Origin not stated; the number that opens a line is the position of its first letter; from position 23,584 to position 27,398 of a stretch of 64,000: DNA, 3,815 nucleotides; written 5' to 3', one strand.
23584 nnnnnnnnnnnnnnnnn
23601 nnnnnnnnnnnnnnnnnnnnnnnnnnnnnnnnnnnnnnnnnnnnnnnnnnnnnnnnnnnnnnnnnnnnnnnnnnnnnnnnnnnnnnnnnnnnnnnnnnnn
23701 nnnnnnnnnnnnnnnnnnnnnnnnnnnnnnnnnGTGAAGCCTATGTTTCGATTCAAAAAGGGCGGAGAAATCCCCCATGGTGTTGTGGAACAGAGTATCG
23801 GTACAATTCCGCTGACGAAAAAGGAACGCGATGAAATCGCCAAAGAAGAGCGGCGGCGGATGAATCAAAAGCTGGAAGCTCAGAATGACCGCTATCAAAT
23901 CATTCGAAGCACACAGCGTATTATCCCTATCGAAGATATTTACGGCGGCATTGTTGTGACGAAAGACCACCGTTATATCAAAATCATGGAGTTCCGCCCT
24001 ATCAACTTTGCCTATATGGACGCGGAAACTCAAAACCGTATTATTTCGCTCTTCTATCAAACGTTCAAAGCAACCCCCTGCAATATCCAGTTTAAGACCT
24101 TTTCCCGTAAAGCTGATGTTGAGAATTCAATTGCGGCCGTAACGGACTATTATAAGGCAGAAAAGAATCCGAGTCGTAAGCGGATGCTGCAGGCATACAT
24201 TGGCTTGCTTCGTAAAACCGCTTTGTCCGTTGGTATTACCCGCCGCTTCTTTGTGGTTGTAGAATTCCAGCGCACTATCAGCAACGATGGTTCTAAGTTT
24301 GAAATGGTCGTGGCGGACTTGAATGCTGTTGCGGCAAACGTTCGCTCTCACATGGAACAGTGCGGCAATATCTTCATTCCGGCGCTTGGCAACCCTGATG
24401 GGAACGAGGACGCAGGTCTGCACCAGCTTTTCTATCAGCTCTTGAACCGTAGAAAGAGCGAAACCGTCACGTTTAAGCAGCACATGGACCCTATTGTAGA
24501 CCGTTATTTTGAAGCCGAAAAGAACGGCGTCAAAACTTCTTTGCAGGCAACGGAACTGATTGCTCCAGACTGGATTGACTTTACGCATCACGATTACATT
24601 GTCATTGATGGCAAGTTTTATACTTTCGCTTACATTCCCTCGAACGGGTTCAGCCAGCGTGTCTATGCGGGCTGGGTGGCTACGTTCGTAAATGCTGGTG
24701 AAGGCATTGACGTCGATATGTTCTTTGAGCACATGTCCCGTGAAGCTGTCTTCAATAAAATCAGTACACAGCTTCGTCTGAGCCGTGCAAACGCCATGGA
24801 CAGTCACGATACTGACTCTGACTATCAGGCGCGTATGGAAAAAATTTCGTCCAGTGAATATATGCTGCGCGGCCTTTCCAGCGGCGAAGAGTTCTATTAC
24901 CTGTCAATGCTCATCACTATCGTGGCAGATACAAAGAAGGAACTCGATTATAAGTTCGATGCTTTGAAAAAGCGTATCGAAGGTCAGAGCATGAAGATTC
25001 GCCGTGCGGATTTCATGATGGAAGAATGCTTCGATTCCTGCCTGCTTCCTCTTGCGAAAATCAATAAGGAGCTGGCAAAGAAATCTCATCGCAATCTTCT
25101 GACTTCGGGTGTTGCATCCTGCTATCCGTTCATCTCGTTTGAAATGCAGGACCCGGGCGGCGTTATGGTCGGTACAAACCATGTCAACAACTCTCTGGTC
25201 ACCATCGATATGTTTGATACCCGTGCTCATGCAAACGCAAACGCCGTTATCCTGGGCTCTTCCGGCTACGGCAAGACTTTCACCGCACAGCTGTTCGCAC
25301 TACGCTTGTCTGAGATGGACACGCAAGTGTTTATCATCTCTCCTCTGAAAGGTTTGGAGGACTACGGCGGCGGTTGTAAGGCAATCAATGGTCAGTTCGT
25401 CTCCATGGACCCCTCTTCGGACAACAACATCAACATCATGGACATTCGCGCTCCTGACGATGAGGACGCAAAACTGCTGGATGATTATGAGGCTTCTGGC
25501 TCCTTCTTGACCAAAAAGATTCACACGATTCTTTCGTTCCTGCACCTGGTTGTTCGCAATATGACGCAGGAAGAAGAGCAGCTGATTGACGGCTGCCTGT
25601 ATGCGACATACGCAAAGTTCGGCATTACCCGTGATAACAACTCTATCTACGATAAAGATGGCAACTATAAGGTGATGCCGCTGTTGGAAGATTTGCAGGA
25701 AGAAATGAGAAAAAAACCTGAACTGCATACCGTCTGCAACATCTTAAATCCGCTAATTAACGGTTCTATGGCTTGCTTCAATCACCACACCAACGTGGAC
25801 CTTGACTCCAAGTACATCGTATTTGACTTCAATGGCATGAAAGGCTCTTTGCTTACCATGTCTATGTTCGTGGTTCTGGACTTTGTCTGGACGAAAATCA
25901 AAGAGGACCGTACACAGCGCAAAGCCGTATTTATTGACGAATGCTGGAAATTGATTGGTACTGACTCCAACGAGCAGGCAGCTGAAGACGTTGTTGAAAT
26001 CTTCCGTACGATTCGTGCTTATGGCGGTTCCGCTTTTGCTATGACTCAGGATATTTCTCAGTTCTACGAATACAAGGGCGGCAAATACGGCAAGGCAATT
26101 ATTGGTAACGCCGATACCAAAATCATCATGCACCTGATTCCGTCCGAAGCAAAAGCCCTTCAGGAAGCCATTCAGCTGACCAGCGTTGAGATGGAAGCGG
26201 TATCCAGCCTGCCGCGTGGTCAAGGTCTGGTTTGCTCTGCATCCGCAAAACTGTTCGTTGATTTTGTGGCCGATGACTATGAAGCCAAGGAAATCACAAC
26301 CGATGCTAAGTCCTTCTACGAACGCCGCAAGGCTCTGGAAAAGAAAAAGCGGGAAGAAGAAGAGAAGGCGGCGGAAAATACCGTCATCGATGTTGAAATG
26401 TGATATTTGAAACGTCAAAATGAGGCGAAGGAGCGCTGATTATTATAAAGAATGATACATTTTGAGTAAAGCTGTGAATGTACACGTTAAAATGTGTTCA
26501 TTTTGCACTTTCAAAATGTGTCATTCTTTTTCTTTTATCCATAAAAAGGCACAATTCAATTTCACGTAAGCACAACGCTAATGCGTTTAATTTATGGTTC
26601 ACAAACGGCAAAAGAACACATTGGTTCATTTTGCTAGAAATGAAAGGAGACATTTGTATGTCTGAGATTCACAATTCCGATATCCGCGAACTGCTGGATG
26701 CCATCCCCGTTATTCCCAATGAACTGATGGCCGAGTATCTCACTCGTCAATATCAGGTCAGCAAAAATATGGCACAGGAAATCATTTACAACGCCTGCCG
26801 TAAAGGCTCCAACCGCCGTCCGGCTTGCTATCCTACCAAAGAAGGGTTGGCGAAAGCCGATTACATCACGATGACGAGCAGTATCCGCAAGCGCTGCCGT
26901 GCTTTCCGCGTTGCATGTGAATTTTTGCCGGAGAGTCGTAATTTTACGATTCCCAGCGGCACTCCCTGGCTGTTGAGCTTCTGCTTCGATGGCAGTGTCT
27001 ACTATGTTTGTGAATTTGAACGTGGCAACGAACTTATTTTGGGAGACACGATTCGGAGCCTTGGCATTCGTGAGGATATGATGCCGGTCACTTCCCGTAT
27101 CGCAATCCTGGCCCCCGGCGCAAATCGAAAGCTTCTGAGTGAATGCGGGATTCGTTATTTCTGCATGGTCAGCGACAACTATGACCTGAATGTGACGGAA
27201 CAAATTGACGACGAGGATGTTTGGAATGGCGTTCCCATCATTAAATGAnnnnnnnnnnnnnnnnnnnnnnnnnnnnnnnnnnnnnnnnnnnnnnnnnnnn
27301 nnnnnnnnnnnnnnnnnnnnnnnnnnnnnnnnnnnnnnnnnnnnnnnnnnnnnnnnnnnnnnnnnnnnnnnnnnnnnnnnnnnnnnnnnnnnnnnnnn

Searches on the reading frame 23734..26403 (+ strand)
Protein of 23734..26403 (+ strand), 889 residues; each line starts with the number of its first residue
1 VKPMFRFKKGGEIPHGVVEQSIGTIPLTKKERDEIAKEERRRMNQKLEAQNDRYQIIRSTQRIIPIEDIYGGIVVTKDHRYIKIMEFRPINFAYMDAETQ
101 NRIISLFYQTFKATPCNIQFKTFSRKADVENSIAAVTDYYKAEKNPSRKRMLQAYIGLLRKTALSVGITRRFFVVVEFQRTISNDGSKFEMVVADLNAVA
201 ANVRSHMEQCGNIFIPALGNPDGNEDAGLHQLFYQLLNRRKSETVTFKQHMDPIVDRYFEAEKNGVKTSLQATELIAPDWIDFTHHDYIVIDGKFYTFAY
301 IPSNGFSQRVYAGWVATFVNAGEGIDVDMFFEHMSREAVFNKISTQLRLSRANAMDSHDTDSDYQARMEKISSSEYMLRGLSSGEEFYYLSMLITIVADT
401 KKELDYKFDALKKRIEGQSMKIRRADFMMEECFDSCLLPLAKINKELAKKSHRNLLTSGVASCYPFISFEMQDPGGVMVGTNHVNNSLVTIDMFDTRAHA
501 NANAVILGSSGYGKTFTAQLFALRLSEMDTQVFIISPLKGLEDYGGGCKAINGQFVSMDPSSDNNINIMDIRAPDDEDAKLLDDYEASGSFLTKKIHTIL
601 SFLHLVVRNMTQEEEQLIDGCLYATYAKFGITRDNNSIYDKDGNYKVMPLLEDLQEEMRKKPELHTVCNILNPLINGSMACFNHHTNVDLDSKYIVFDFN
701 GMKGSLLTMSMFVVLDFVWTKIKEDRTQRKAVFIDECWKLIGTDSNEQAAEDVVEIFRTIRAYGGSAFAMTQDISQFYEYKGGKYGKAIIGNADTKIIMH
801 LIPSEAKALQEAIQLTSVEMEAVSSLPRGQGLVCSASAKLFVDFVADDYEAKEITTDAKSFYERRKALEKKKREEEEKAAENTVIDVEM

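Call 8: search_protein_families(library=ncbifam, proteins=[window:23734-26403:+], max_evalue=1)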
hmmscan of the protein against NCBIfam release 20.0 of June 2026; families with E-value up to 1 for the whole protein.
window:23734-26403:+ (889 aa): 10 families
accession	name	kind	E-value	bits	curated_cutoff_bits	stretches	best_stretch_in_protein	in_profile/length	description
NF045971.1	conju_CD1110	equivalog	9e-81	272.2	325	1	60-837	1-729/752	VirB4-like conjugal transfer ATPase, CD1110 family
NF045975.1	VirB4_plasma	equivalog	1.1e-67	228.6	590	1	57-852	101-891/894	Mbov_0397 family ICE element conjugal transfer ATPase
TIGR02746.1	TraC-F-type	equivalog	1.6e-36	125.5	567.05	1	370-871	298-786/800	type IV secretion system protein TraC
TIGR00929.1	VirB4_CagE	subfamily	5.5e-20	71.2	643.1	1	60-829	8-730/792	VirB4 family type IV secretion/conjugal transfer ATPase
NF010278.0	PRK13721.1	subfamily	4e-14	51.4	1177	2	687-800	645-760/874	type IV secretion system protein TraC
TIGR03783.1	Bac_Flav_CT_G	subfamily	8.5e-14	50.4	261.55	1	500-800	437-732/829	TraG family conjugative transposon ATPase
NF041017.1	DNA_import_CedB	equivalog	4.1e-08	32.3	700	2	362-516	146-290/590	DNA import protein CedB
NF045973.1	conju_CD1115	equivalog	0.00084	18.3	250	1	750-800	306-356/442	VirD4-like conjugal transfer protein, CD1115 family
NF041427.1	TrsD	subfamily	0.0026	17.6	200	1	59-209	14-174/201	TrsD/TraD family conjugative transfer protein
NF041167.1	f2_encap_cargo2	exception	0.17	11.2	400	1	325-385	127-186/366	family 2 encapsulin nanocompartment cargo protein terpene cyclase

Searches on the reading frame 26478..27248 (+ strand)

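Call 9: search_protein_families(library=pfam, proteins=[window:26478-27248:+], max_evalue=10)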
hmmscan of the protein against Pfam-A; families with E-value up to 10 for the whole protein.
window:26478-27248:+ (256 aa): 1 family
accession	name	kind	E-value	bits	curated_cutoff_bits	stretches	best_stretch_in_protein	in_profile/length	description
PF18954.5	DUF5697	-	0.01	16.4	27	1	88-233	37-154/161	Family of unknown function (DUF5697)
